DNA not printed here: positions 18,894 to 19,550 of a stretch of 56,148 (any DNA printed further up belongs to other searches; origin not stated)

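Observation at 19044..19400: LPXTG-anchored mini-protein whose N-terminus matches the lasso-peptide leader motif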

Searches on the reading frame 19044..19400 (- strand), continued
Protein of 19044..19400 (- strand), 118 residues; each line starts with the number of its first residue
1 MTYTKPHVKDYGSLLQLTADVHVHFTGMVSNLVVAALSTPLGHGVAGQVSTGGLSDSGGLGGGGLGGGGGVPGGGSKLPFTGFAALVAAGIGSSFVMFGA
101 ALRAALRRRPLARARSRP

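Call 47: find_encoding_contigs(protein=P0014, flank=10000, max_places=1)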
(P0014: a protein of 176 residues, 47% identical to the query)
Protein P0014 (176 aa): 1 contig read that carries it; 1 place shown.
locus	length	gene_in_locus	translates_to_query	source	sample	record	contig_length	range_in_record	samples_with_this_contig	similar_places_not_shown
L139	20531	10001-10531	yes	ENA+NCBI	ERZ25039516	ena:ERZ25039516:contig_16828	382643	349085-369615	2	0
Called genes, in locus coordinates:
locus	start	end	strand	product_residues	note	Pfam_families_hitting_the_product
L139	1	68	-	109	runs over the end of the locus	PF01501:Glyco_transf_8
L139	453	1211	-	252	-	PF05711:TylF, PF13578:Methyltransf_24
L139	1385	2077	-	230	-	-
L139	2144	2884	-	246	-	PF13489:Methyltransf_23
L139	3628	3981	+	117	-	-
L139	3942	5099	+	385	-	PF13439:Glyco_transf_4, PF13579:Glyco_trans_4_4, PF00534:Glycos_transf_1, PF13692:Glyco_trans_1_4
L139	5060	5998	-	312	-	PF00534:Glycos_transf_1, PF13692:Glyco_trans_1_4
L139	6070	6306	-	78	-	-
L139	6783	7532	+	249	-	-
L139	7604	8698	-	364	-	PF04464:Glyphos_transf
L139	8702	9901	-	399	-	PF14907:NTP_transf_5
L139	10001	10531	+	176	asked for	-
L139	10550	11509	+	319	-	PF27840:ScmC (weak), PF07475:Hpr_kinase_C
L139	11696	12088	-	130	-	PF01850:PIN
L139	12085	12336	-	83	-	-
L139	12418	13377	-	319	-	-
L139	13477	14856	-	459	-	PF02878:PGM_PMM_I, PF02879:PGM_PMM_II, PF02880:PGM_PMM_III, PF00408:PGM_PMM_IV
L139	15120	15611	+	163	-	-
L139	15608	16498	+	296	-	PF13489:Methyltransf_23, PF08241:Methyltransf_11, PF08242:Methyltransf_12, PF13649:Methyltransf_25, PF13847:Methyltransf_31 (weak)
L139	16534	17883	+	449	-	PF01593:Amino_oxidase, PF13450:NAD_binding_8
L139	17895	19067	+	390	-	-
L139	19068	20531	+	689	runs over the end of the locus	PF02366:PMT, PF13231:PMT_2 (weak)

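Call 48: find_encoding_contigs(protein=P0016, flank=10000, max_places=1)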
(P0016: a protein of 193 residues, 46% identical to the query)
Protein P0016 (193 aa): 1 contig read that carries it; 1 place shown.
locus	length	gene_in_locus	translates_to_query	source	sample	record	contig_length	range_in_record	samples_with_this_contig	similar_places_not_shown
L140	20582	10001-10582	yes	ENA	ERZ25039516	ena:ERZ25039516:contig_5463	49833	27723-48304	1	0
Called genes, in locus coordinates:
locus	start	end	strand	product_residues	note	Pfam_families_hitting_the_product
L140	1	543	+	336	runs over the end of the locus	-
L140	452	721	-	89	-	-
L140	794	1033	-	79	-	-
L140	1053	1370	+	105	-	-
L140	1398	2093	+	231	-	PF01209:Ubie_methyltran, PF02353:CMAS (weak), PF13489:Methyltransf_23 (weak), PF06325:PrmA (weak), PF13847:Methyltransf_31, PF08241:Methyltransf_11, PF08242:Methyltransf_12, PF13649:Methyltransf_25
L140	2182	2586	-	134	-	-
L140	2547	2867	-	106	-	PF13440:Polysacc_synt_3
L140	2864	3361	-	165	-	PF13440:Polysacc_synt_3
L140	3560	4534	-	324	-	PF00685:Sulfotransfer_1, PF13469:Sulfotransfer_3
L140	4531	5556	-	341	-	PF13641:Glyco_tranf_2_3 (weak), PF00535:Glycos_transf_2, PF10111:Glyco_tranf_2_2 (weak)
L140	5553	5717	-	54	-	-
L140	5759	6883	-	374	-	PF04464:Glyphos_transf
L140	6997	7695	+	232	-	-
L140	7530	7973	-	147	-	-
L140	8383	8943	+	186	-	-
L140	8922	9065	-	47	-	-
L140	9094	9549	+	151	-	PF08660:Alg14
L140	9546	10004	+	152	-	PF04101:Glyco_tran_28_C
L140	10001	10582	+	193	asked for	-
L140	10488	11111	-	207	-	PF19279:YegS_C (weak)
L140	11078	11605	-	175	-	PF01513:NAD_kinase (weak), PF00781:DAGK_cat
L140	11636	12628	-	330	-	PF00753:Lactamase_B, PF12706:Lactamase_B_2 (weak)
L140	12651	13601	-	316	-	PF02397:Bac_transf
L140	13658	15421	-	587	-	PF00873:ACR_tran, PF03176:MMPL, PF02355:SecD_SecF_C (weak)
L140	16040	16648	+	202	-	PF00440:TetR_N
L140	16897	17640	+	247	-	PF13505:OMP_b-brl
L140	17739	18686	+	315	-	-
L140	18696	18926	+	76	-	-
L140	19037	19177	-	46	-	-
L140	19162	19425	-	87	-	-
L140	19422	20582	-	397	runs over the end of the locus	PF00496:SBP_bac_5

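Call 49: find_encoding_contigs(protein=P0017, flank=10000, max_places=1)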
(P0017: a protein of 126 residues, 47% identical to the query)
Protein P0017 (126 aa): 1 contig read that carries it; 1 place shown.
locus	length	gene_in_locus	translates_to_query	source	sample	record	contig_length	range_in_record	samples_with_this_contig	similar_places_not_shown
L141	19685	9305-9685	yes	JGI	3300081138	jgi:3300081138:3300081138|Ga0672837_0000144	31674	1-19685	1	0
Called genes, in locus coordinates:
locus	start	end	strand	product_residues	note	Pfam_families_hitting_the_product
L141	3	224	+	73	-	?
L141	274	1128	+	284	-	PF01040:UbiA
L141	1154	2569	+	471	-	-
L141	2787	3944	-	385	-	PF14907:NTP_transf_5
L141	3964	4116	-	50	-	-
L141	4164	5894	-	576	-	PF13522:GATase_6, PF13537:GATase_7, PF00733:Asn_synthase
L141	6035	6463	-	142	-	PF13471:Transglut_core3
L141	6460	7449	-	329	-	PF27840:ScmC (weak), PF07475:Hpr_kinase_C (weak)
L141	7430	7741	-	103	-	PF05402:PqqD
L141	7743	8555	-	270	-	PF01061:ABC2_membrane, PF12698:ABC2_membrane_3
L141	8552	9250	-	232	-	PF00005:ABC_tran, PF13304:AAA_21 (faint)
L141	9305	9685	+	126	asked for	-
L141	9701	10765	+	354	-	PF00535:Glycos_transf_2, PF13641:Glyco_tranf_2_3 (faint)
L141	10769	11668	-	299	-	PF04101:Glyco_tran_28_C (weak)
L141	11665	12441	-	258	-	-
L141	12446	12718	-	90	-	-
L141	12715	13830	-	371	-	PF00535:Glycos_transf_2, PF10111:Glyco_tranf_2_2 (faint), PF13641:Glyco_tranf_2_3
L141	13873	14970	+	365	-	PF02985:HEAT (faint), PF13646:HEAT_2, PF00514:Arm (weak), PF03130:HEAT_PBS (weak)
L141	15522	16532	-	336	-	PF01757:Acyl_transf_3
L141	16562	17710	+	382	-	PF13524:Glyco_trans_1_2, PF13692:Glyco_trans_1_4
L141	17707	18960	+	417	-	PF13439:Glyco_transf_4, PF20706:GT4-conflict, PF00534:Glycos_transf_1, PF13692:Glyco_trans_1_4, PF13524:Glyco_trans_1_2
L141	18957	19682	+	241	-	PF13489:Methyltransf_23, PF01209:Ubie_methyltran (faint), PF08241:Methyltransf_11, PF08242:Methyltransf_12, PF13649:Methyltransf_25, PF13847:Methyltransf_31 (weak)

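Call 50: find_encoding_contigs(protein=P0021, flank=10000, max_places=1)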
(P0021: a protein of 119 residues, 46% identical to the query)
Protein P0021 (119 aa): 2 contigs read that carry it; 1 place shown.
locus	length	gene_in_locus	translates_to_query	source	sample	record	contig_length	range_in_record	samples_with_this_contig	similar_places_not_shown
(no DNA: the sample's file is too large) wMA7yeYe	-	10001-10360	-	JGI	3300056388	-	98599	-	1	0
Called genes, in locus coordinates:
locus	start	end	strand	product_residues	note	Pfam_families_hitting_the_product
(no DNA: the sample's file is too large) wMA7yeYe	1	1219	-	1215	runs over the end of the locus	-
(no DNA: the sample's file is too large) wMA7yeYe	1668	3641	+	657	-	PF00672:HAMP, PF00990:GGDEF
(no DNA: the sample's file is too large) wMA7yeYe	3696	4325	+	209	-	-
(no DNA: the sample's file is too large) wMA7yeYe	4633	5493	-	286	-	PF01061:ABC2_membrane, PF12698:ABC2_membrane_3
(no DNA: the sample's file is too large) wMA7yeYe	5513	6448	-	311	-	PF00005:ABC_tran, PF13304:AAA_21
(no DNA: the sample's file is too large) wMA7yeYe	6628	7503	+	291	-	PF04542:Sigma70_r2, PF08281:Sigma70_r4_2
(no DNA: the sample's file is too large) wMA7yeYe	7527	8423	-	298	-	-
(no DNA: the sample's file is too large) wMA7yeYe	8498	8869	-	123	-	-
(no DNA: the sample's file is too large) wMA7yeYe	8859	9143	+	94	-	-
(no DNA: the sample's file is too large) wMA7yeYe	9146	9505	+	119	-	-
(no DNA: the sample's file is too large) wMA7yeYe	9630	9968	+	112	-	PF00583:Acetyltransf_1 (weak), PF13302:Acetyltransf_3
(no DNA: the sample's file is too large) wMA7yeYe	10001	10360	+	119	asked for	-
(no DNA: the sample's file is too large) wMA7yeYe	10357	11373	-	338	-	PF00768:Peptidase_S11, PF13354:Beta-lactamase2 (weak)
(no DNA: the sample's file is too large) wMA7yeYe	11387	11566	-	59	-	-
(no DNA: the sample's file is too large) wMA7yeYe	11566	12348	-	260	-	PF01694:Rhomboid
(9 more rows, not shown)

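Call 61: search_protein_families(library=ncbifam, alignment_id=A1, max_evalue=1)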
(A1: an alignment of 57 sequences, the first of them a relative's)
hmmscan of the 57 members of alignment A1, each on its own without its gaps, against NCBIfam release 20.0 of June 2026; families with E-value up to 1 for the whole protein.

A. member 1, P0001 (118 aa): 0 families

B. families by the number of members that match (of 57 scanned): 10 families
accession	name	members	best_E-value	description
NF033521.1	lasso_leader_L3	29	0.00012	lasso RiPP family leader peptide-containing protein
NF033528.1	lasso_cyano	7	0.037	lasso peptide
NF006937.0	PRK09419.1-4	4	0.11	multifunctional 2',3'-cyclic-nucleotide 2'-phosphodiesterase/3'-nucleotidase/5'-nucleotidase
NF035944.1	PEPxxWA-CTERM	1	0.032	PEPxxWA-CTERM sorting domain-containing protein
TIGR03773.1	anch_rpt_wall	1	0.057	TIGR03773 family transporter-associated surface protein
NF041349.1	XopI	1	0.091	type III secretion system effector F-box protein XopI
NF006935.0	PRK09419.1-2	1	0.12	multifunctional 2',3'-cyclic-nucleotide 2'-phosphodiesterase/3'-nucleotidase/5'-nucleotidase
NF049855.1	T3SS_effe_TepP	1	0.22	type III secretion system early effector TepP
NF033902.0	iso_D2_wall_anc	1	0.58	SpaH/EbpB family LPXTG-anchored major pilin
NF006933.0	PRK09418.1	1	0.9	bifunctional 2',3'-cyclic-nucleotide 2'-phosphodiesterase/3'-nucleotidase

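Call 92: predict_structure(alignment_id=A1)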
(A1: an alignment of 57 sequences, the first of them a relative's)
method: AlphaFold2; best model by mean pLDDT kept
length: 118 residues; sequences in the alignment: 57
mean_pLDDT: 66.8   pTM: 0.31
mean pLDDT of the five models: 66.8, 65.6, 65.4, 64.1, 63.9
residues with pLDDT >= 90: 14; 70-90: 34; 50-70: 43; < 50: 27
segments of 3 or more residues with pLDDT < 50: 39-52, 60-66
pLDDT, mean of each block of 10 residues (from residue 1): 84 77 67 56 47 50 46 54 79 93 83 65
secondary structure, 60 per line:
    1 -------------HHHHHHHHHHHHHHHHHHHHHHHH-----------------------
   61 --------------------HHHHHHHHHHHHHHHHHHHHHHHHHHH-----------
elements in order: H14-37 H81-107

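Call 102: search_protein_families(library=pfam, alignment_id=A1, max_evalue=1)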
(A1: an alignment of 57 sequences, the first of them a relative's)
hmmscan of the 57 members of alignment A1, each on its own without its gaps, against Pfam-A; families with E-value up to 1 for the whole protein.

A. member 1, P0001 (118 aa): 1 family
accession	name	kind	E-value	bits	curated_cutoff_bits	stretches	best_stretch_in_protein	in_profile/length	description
PF19946.4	DUF6408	-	0.37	11.3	25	1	26-37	23-34/42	Family of unknown function (DUF6408)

B. families by the number of members that match (of 57 scanned): 6 families
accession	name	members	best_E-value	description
PF00746.26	Gram_pos_anchor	2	0.04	LPXTG cell wall anchor motif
PF19946.4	DUF6408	2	0.37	Family of unknown function (DUF6408)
PF07172.16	GRP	1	0.015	Glycine rich protein family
PF22807.2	TrAA12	1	0.017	TrAA12-like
PF10785.14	NADH-u_ox-rdase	1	0.51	NADH-ubiquinone oxidoreductase complex I, 21 kDa subunit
PF06679.17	DUF1180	1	0.67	Membrane protein FAM174-like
